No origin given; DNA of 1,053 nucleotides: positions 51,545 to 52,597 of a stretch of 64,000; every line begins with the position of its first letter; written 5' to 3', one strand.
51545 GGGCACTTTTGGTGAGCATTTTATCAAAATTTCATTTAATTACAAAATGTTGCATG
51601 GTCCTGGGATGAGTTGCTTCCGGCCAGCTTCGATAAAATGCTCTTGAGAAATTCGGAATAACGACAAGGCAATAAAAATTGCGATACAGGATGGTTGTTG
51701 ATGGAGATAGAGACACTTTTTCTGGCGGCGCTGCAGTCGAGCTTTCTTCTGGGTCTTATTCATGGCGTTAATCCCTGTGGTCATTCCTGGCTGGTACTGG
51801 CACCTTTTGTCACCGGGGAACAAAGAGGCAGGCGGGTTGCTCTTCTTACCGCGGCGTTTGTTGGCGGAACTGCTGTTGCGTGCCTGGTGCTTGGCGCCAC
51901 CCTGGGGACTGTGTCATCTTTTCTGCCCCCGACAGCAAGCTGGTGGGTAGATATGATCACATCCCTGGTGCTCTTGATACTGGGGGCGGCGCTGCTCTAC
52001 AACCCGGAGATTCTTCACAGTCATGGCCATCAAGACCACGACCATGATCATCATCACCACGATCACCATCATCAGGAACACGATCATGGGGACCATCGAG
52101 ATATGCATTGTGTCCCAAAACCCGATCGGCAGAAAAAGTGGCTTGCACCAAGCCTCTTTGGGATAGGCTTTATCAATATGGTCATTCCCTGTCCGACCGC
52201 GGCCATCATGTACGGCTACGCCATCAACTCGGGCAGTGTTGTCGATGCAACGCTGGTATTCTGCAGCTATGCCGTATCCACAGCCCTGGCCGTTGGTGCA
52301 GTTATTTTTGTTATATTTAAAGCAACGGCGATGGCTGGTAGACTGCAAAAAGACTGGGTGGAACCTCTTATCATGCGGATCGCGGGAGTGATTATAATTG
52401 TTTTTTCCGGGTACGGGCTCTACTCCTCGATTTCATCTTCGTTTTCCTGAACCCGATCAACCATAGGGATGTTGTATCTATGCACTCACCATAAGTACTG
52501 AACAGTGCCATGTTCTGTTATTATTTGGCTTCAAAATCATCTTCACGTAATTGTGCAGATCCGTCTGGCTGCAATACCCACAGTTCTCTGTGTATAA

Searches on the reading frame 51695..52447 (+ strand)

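Call 44: search_protein_families(library=pfam, proteins=[window:51695-52447:+], max_evalue=0.001)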
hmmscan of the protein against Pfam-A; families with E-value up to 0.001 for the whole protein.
window:51695-52447:+ (251 aa): 4 families
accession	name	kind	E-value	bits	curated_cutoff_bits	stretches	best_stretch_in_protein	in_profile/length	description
PF13386.12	DsbD_2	-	4.6e-13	50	24.9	1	152-239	119-198/199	Cytochrome C biogenesis protein transmembrane region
PF11139.14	SfLAP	-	4.5e-05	23.4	35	1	49-247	33-213/213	Sap, sulfolipid-1-addressing protein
PF03824.22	NicO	-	9.9e-05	22.2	27.7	1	11-133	3-135/287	High-affinity nickel-transport protein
PF02659.21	Mntp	-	0.00077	19.7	24.4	0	47-104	5-59/152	Putative manganese efflux pump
